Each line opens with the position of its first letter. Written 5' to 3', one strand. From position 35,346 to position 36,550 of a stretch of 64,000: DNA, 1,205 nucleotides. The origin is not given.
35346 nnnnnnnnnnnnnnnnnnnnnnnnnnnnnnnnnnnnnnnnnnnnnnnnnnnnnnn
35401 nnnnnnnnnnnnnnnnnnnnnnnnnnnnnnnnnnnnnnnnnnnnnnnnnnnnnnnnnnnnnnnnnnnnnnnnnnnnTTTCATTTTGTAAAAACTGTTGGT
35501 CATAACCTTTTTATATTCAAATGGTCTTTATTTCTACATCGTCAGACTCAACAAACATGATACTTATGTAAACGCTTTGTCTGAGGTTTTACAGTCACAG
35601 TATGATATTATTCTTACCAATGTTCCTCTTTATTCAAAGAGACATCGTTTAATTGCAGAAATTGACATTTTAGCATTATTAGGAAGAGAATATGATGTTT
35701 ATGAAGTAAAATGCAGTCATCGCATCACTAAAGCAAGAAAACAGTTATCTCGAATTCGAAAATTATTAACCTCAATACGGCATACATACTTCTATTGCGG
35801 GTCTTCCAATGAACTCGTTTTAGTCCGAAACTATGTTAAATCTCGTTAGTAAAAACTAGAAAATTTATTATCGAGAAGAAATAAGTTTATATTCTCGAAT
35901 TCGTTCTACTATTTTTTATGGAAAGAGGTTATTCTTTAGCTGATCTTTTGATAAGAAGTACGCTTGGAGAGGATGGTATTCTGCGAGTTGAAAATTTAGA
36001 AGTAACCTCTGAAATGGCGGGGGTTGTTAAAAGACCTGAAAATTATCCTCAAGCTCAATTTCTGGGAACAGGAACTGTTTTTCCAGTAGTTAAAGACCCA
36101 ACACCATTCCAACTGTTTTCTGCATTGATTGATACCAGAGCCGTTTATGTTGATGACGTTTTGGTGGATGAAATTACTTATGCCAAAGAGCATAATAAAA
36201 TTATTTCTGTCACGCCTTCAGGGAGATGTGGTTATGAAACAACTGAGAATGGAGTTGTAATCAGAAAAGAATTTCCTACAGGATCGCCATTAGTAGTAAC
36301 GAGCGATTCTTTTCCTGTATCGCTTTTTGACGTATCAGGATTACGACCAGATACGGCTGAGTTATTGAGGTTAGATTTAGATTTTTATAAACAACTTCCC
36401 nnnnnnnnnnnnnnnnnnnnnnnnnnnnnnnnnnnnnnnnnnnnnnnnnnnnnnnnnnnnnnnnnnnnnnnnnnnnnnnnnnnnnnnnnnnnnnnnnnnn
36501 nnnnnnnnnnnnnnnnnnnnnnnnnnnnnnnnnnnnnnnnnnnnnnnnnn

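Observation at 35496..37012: Two-gene module: YraN/Hjc-like PD-(D/E)xK nuclease followed by an IstB/DnaC-type AAA+ ATPase with a novel N-terminal domain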

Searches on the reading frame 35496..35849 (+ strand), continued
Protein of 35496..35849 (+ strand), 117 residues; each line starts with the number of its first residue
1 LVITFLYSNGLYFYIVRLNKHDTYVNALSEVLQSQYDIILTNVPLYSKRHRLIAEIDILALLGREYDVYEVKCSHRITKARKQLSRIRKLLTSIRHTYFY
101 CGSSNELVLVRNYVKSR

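Call 43: predict_structure(alignment_id=A1)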
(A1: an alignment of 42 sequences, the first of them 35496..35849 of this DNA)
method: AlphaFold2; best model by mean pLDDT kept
length: 117 residues; sequences in the alignment: 42
mean_pLDDT: 87.2   pTM: 0.77
mean pLDDT of the five models: 87.2, 86.6, 86.6, 86.3, 85.9
residues with pLDDT >= 90: 89; 70-90: 7; 50-70: 10; < 50: 11
segments of 3 or more residues with pLDDT < 50: 1-7
pLDDT, mean of each block of 10 residues (from residue 1): 49 66 97 98 96 97 96 96 94 94 97 59
secondary structure, 60 per line:
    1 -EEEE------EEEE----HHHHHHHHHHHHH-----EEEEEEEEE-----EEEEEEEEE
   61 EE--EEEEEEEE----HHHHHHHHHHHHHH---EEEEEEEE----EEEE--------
elements in order: E2-5 E12-15 H20-32 E38-46 E52-62 E65-72 H77-90 E94-101 E106-109
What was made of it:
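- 35496..35849 (+): Gene for a 117-aa minimal PD-(D/E)xK nuclease. It belongs to a ~100-aa family found across Woesearchaeota/Nanoarchaeota. Catalytic candidates are E55 (35658-35660), D57 (35664-35666), E70 (35703-35705) and K72 (35709-35711). C73, S74, R76, K79 and Q83 are also invariant. AF2 model pLDDT 87 in call 43.
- On PD-(D/E)xK nuclease superfamily (117-aa protein): The AF2 model has pLDDT 87 (call 43).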

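Call 70: fold_search(model_id=the predicted structure, library=pdb)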
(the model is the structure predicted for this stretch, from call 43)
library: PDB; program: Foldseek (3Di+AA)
matches with E <= 10: 796; with E <= 0.001: 0
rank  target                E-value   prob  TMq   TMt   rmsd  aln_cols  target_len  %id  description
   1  4ceh_A                1.1e-03  1.00  0.43  0.06   7.1       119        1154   12  Crystal structure of AddAB with a forked DNA substrate (released 2014-03-12)
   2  3ijm_A                2.2e-03  1.00  0.54  0.45   4.3       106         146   11  The structure of a restriction endonuclease-like fold superfamily protein from Spirosoma linguale. (released 2009-09-22)
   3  4cei_A                2.8e-03  1.00  0.44  0.06   6.9       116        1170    9  Crystal structure of ADPNP-bound AddAB with a forked DNA substrate (released 2014-03-12)
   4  9kqh_A                2.8e-03  0.99  0.43  0.10   6.4       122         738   11  Crystal structure of Finegoldia magna DinG in complex with ssDNA and ADPNP (released 2025-12-03)
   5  9nl2_A                3.4e-03  1.00  0.47  0.07   5.1       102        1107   13  Structure of R2 retrotransposon protein from Platysternon megacephalum initiating target-primed reverse transcription (released 2025-06-18)
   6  4cej_A                3.6e-03  1.00  0.44  0.06   6.7       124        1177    9  Crystal structure of AddAB-DNA-ADPNP complex at 3 Angstrom resolution (released 2014-03-12)
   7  4r5q                  5.3e-03  1.00  0.55  0.32   3.2        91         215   22  Crystal structure and nuclease activity of the CRISPR-associated Cas4 protein Pcal_0546 from Pyrobaculum calidifontis co (released 2014-09-17)
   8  9dou_A                5.3e-03  1.00  0.44  0.07   4.2        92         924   13  Taeniopygia guttata R2 retrotransposon (R2Tg) initiating target-primed reverse transcription (released 2025-05-21)
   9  8bao_B                6.5e-03  1.00  0.59  0.21   9.0       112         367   13  Dysgonamonadaceae bacterium CRISPR ancillary nuclease 2 (released 2022-11-30)
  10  3ijm_B                7.4e-03  1.00  0.51  0.43   4.5       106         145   14  The structure of a restriction endonuclease-like fold superfamily protein from Spirosoma linguale. (released 2009-09-22)
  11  8d3q_J                8.4e-03  0.99  0.48  0.32  11.2       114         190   18  Type I-C Cas4-Cas1-Cas2 complex bound to a PAM/NoPAM prespacer (released 2022-11-02)
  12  7mi4_A                1.0e-02  0.99  0.45  0.12   6.4       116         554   16  Symmetrical PAM-PAM prespacer bound Cas4/Cas1/Cas2 complex (released 2021-11-17)
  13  6okh_B                1.1e-02  0.99  0.48  0.34  12.2       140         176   11  Structure of an uncharacterized protein from Leptospira borgpetersenii serovar Hardjo-bovis (strain JB197) (released 2019-05-08)
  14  7mi5_A                1.2e-02  0.97  0.41  0.12   6.9       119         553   13  Asymmetrical PAM-Non PAM prespacer bound Cas4/Cas1/Cas2 complex (released 2021-11-17)
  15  9nl3_A                1.5e-02  1.00  0.48  0.07   4.8       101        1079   10  Structure of R2 retrotransposon protein from Taeniopygia guttata initiating target-primed reverse transcription (released 2025-06-18)
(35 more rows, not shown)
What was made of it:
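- On PD-(D/E)xK nuclease superfamily (117-aa protein): Foldseek agrees (call 70).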

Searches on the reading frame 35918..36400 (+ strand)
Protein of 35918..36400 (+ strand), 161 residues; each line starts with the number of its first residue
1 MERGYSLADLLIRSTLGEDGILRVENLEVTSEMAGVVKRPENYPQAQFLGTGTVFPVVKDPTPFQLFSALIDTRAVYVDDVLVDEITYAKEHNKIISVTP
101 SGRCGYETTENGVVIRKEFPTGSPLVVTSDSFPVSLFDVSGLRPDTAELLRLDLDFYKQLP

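Call 51: search_protein_families(library=pfam, proteins=[window:35918-36400:+], max_evalue=10)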
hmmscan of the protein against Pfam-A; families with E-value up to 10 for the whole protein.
seq(161 aa): 0 families
